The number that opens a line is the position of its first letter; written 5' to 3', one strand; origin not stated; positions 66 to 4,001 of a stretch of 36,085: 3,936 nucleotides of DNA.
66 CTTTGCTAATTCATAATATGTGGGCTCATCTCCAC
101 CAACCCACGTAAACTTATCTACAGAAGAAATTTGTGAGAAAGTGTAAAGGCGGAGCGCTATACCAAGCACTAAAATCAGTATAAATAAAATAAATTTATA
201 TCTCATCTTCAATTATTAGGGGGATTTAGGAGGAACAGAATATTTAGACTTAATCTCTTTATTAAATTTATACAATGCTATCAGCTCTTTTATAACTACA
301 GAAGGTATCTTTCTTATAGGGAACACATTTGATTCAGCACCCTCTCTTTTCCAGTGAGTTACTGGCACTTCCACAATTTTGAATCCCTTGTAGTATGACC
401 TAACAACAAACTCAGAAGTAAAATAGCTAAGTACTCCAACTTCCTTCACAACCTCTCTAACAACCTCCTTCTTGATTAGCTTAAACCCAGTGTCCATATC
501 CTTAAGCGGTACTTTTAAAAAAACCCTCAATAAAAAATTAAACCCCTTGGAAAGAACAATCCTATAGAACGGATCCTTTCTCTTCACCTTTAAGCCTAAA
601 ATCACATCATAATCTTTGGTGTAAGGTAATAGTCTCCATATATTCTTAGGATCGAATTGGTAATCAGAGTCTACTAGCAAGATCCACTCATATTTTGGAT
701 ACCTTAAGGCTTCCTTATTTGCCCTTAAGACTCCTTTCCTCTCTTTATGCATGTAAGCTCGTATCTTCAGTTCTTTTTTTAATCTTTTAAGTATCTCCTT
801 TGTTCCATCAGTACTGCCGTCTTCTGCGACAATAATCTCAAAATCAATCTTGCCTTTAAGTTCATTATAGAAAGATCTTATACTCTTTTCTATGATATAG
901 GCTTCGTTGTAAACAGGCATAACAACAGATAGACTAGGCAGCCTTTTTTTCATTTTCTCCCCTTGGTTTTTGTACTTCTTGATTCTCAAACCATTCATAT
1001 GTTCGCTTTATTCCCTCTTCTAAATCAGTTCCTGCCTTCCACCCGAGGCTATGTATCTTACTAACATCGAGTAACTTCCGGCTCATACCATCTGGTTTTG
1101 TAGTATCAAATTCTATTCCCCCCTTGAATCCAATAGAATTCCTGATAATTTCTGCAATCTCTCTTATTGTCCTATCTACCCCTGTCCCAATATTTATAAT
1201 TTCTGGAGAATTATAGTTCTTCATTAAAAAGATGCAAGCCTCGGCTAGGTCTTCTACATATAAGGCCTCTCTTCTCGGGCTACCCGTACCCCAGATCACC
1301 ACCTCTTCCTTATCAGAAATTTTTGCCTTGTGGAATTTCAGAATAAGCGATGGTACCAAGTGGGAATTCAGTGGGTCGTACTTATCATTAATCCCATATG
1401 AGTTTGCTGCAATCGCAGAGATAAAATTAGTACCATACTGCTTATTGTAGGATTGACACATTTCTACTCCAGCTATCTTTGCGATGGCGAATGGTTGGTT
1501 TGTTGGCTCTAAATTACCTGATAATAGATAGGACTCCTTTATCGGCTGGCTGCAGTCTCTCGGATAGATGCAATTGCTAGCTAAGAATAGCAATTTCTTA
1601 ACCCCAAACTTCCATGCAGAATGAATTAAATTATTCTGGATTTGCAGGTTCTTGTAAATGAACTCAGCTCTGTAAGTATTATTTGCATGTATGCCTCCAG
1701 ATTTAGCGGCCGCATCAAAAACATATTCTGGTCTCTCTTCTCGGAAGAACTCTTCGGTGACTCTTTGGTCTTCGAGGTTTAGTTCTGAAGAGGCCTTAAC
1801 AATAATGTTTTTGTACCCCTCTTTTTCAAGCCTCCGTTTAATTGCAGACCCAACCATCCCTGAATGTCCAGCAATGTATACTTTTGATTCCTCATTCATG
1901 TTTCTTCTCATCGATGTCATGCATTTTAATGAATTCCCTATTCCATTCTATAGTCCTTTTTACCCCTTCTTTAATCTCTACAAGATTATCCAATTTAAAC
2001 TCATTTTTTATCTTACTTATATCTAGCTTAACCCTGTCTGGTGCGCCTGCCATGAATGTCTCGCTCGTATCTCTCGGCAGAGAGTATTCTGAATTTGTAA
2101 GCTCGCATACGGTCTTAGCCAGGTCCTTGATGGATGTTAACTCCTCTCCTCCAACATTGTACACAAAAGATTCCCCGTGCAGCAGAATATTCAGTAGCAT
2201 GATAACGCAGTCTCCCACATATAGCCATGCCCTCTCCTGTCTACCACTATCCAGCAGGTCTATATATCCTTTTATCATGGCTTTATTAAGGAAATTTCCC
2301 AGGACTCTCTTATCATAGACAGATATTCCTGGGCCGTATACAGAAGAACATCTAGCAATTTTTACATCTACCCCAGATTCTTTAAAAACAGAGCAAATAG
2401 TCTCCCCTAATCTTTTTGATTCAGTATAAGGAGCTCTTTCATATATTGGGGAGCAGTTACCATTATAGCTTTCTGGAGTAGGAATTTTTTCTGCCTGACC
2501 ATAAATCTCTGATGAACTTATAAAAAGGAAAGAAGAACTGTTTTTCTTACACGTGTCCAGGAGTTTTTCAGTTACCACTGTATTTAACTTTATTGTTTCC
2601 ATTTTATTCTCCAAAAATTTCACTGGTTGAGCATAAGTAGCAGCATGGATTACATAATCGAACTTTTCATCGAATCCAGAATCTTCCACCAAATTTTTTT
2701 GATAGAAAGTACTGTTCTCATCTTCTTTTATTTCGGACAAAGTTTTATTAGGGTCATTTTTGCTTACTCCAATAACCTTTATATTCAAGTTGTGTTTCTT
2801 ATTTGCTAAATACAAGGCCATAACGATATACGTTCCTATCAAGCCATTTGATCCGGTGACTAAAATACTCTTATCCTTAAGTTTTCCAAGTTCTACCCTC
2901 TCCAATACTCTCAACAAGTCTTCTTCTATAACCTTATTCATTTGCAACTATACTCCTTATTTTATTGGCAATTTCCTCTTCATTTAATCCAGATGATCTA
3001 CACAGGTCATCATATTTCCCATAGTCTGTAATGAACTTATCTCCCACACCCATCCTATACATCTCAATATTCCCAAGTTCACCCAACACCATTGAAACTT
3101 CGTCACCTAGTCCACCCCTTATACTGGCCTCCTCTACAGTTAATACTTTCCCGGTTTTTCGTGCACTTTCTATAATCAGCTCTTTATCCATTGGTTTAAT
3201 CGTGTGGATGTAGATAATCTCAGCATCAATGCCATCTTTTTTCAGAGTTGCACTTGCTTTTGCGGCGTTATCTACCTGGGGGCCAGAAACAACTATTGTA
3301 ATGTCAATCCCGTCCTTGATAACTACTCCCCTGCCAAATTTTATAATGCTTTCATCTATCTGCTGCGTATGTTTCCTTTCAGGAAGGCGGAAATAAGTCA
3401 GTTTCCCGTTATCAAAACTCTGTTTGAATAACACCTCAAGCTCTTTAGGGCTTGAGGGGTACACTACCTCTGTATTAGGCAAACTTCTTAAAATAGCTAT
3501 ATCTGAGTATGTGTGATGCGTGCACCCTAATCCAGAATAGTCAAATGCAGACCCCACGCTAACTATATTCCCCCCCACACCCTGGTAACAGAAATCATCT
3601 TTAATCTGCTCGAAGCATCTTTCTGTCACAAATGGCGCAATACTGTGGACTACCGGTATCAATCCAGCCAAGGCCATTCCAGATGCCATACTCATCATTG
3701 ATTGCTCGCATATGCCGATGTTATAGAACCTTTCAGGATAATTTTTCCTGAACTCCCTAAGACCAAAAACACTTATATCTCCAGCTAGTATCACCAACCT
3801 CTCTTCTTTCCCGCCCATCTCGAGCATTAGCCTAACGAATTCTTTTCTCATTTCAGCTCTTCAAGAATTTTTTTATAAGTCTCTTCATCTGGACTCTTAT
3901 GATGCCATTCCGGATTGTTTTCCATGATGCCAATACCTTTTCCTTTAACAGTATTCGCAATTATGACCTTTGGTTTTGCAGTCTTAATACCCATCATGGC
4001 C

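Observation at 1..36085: Archaeal AglB/dolichol glycosylation locus loaded with bacterial LPS/O-antigen-type modules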

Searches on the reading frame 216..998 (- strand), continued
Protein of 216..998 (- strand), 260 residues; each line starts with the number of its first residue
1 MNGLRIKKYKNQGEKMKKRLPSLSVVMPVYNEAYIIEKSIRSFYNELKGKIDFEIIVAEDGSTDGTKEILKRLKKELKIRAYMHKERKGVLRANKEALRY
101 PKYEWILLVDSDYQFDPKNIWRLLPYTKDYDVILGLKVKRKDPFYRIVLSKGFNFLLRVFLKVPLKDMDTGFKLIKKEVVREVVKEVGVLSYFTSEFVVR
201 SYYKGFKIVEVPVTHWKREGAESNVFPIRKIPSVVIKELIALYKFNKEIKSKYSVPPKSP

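Call 58: search_protein_families(library=pfam, proteins=[L092:15664-16878:-, L092:10784-12313:+], max_evalue=0.1)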
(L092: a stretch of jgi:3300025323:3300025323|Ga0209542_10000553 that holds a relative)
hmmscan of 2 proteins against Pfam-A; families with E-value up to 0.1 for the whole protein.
L092:15664-16878:- (404 aa): 0 families

L092:10784-12313:+ (509 aa): 3 families
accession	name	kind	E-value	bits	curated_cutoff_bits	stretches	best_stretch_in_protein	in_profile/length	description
PF13231.12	PMT_2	-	2.9e-18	67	26.1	1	66-219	4-159/160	Dolichyl-phosphate-mannose-protein mannosyltransferase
PF02366.24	PMT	-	0.0021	18.1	22.7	1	89-222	89-235/245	Dolichyl-phosphate-mannose-protein mannosyltransferase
PF11992.13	TgpA_N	-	0.017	14.5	30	1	162-378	7-173/333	TgpA N-terminal domain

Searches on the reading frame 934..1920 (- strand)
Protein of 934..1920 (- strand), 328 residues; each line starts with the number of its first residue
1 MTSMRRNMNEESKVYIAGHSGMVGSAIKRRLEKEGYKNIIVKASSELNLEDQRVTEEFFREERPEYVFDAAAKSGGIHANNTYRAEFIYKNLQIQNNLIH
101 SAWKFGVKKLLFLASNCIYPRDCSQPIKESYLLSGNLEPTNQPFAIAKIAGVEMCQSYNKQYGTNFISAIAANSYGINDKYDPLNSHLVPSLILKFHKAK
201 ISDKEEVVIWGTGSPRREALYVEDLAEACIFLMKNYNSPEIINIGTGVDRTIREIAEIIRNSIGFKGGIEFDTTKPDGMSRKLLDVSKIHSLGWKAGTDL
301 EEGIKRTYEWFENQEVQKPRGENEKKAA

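Call 4: search_protein_families(library=pfam, proteins=[window:934-1920:-], max_evalue=0.001)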
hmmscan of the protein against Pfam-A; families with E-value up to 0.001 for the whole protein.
window:934-1920:- (328 aa): 4 families
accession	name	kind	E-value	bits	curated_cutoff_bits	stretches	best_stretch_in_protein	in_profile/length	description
PF01370.27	Epimerase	-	7.2e-58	196.3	20.9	1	14-245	1-240/240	NAD dependent epimerase/dehydratase family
PF16363.11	GDP_Man_Dehyd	-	1.8e-18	67.6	27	1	47-307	59-332/332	GDP-mannose 4,6 dehydratase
PF04321.23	RmlD_sub_bind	-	2.2e-07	30.7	27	1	13-159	2-140/287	RmlD substrate binding domain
PF02719.21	Polysacc_synt_2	-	0.00018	21.2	20.2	0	12-115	24-128/293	Polysaccharide biosynthesis protein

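Call 9: search_protein_families(library=ncbifam, proteins=[window:934-1920:-], max_evalue=0.00001)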
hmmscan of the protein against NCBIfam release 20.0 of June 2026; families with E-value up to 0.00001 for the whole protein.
window:934-1920:- (328 aa): 8 families
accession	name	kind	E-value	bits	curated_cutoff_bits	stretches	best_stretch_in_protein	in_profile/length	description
NF047922.1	GDPFucSynFcl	equivalog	2.1e-131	437.9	500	1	11-315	2-305/308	GDP-L-fucose synthase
TIGR01181.1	dTDP_gluc_dehyt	equivalog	5.4e-24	84.9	365.1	1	49-315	59-315/321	dTDP-glucose 4,6-dehydratase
TIGR01179.1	galE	equivalog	1e-17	64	262.3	1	16-314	4-328/332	UDP-glucose 4-epimerase GalE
TIGR04180.1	EDH_00030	hypoth_equivalog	6.7e-13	48.4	475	1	84-275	90-268/297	NAD-dependent 4,6-dehydratase LegB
NF007490.0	PRK10084.1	subfamily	3.4e-12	46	649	1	141-313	164-336/361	dTDP-glucose 4,6-dehydratase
TIGR02197.1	heptose_epim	equivalog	4.2e-11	42.6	274.6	1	15-308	2-310/316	ADP-glyceromanno-heptose 6-epimerase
NF007582.0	PRK10217.1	equivalog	9.6e-10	38.1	698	1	141-315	157-335/355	dTDP-glucose 4,6-dehydratase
NF008360.0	PRK11150.1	equivalog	4.7e-06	26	452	0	180-259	170-250/310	ADP-glyceromanno-heptose 6-epimerase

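Call 22: find_encoding_contigs(protein=window:934-1920:-, flank=10000, max_places=4)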
Protein window:934-1920:- (328 aa): no gene with exactly this product is on record in the collection.

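Call 34: search_solved_structures(query=window:934-1899:-, max_evalue=1e-30)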
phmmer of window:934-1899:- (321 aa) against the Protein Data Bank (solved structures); distinct sequences matched with E-value up to 1e-30: 18.
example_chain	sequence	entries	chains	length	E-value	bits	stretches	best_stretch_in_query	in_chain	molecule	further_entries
1bsv_A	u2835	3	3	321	3.8e-103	348.2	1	5-308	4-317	PROTEIN (GDP-FUCOSE SYNTHETASE) | GDP-FUCOSE SYNTHETASE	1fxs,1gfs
1e6u_A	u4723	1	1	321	8.2e-103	347.1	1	5-308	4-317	GDP-FUCOSE SYNTHETASE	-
1bws_A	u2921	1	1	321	1e-102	346.8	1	5-308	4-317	PROTEIN (GDP-4-KETO-6-DEOXY-D-MANNOSE EPIMERASE/REDUCTASE)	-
1e7s_A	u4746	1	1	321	1.4e-102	346.4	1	5-308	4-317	GDP-FUCOSE SYNTHETASE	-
1e7q_A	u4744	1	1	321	1.6e-102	346.2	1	5-308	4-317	GDP-FUCOSE SYNTHETASE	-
1e7r_A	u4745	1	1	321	3.6e-102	345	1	5-308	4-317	GDP-FUCOSE SYNTHETASE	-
7anh_A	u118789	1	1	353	6.9e-100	337.5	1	1-197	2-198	GDP-L-fucose synthase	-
8du0_A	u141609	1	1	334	9.4e-95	320.6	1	5-306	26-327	GDP-L-fucose synthase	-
7ll6_A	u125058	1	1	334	1.3e-94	320.2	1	5-306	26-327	GDP-L-fucose synthase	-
8ewu_A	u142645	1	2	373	3e-85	289.4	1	1-197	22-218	GDP-L-fucose synthase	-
7cxt_A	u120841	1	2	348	4e-84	285.7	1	2-196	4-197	GDP-L-fucose synthase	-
7m13_A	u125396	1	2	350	4.1e-84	285.7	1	2-196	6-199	GDP-L-fucose synthase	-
7anc_A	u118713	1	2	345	1.7e-83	283.7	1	2-196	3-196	GDP-L-fucose synthase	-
4b8w_A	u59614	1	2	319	3.4e-49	171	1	5-307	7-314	GDP-L-FUCOSE SYNTHASE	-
4b8z_A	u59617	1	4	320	3.4e-49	171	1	5-307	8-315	GDP-L-FUCOSE SYNTHASE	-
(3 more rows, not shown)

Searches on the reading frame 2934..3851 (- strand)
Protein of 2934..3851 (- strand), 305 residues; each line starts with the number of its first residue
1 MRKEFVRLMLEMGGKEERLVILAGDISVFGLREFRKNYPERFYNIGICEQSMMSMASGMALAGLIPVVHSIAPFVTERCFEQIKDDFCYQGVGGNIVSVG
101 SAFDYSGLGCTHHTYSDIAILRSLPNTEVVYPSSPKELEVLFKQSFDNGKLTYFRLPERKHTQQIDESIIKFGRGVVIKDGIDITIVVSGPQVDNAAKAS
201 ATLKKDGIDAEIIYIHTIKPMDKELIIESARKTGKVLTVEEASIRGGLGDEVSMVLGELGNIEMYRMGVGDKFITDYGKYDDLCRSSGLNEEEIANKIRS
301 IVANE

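Call 4: search_protein_families(library=pfam, proteins=[window:2934-3851:-], max_evalue=0.001)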
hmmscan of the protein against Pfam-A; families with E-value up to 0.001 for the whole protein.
window:2934-3851:- (305 aa): 2 families
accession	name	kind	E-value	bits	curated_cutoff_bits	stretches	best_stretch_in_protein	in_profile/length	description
PF02780.25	Transketolase_C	-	3.5e-25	88.7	25.9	1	173-294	1-124/124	Transketolase, C-terminal domain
PF02779.29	Transket_pyr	-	2.3e-22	79.9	27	1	2-160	6-171/174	Transketolase, pyrimidine binding domain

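Call 53: search_solved_structures(query=window:2934-3851:-, max_evalue=1e-10, show_alignments=2)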
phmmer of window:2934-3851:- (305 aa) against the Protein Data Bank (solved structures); distinct sequences matched with E-value up to 1e-10: 28.
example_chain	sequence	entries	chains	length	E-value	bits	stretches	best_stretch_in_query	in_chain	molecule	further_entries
6yaj_AAA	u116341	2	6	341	4.3e-50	173.8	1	2-295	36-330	C-terminal chain of split transketolase from Carboxydothermus hydrogenoformans | C-terminal component of the split chain transketolase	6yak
6ha3_A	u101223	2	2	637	5.5e-28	101.2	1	2-303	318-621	Transketolase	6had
4kxu_A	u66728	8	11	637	5.5e-28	101.2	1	2-303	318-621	Transketolase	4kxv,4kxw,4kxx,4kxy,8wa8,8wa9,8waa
6rjb_A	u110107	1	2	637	8.8e-28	100.6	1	2-303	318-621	Transketolase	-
3ooy_A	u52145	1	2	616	1.2e-27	100.2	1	2-301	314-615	Transketolase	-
3mos_A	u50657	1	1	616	3.8e-27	98.5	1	2-299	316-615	Transketolase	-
8a29_A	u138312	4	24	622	1.4e-25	93.4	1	11-299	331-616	1-deoxy-D-xylulose-5-phosphate synthase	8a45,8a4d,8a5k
6xxg_AAA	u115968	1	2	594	1.8e-23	86.5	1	29-273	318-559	1-deoxy-D-xylulose-5-phosphate synthase,1-deoxy-D-xylulose-5-phosphate synthase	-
2o1x_A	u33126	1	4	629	2.1e-23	86.2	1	29-273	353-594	1-deoxy-D-xylulose-5-phosphate synthase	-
6ouv_A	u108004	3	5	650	2.2e-23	86.1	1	29-273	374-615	1-deoxy-D-xylulose-5-phosphate synthase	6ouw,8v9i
2o1s_A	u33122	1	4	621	3.8e-23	85.4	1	9-300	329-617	1-deoxy-D-xylulose-5-phosphate synthase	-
8a8y_A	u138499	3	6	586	4.5e-23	85.1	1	9-300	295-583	1-deoxy-D-xylulose-5-phosphate synthase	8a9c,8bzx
1w85_B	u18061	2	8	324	2.3e-19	72.9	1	39-257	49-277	PYRUVATE DEHYDROGENASE E1 COMPONENT, BETA SUBUNIT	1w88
3duf_B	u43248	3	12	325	2.3e-19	72.9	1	39-257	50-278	Pyruvate dehydrogenase E1 component subunit beta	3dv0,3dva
1dtw_B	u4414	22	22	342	2.5e-19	72.9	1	30-258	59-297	BRANCHED-CHAIN ALPHA-KETO ACID DEHYDROGENASE BETA SUBUNIT | 2-OXOISOVALERATE DEHYDROGENASE BETA SUBUNIT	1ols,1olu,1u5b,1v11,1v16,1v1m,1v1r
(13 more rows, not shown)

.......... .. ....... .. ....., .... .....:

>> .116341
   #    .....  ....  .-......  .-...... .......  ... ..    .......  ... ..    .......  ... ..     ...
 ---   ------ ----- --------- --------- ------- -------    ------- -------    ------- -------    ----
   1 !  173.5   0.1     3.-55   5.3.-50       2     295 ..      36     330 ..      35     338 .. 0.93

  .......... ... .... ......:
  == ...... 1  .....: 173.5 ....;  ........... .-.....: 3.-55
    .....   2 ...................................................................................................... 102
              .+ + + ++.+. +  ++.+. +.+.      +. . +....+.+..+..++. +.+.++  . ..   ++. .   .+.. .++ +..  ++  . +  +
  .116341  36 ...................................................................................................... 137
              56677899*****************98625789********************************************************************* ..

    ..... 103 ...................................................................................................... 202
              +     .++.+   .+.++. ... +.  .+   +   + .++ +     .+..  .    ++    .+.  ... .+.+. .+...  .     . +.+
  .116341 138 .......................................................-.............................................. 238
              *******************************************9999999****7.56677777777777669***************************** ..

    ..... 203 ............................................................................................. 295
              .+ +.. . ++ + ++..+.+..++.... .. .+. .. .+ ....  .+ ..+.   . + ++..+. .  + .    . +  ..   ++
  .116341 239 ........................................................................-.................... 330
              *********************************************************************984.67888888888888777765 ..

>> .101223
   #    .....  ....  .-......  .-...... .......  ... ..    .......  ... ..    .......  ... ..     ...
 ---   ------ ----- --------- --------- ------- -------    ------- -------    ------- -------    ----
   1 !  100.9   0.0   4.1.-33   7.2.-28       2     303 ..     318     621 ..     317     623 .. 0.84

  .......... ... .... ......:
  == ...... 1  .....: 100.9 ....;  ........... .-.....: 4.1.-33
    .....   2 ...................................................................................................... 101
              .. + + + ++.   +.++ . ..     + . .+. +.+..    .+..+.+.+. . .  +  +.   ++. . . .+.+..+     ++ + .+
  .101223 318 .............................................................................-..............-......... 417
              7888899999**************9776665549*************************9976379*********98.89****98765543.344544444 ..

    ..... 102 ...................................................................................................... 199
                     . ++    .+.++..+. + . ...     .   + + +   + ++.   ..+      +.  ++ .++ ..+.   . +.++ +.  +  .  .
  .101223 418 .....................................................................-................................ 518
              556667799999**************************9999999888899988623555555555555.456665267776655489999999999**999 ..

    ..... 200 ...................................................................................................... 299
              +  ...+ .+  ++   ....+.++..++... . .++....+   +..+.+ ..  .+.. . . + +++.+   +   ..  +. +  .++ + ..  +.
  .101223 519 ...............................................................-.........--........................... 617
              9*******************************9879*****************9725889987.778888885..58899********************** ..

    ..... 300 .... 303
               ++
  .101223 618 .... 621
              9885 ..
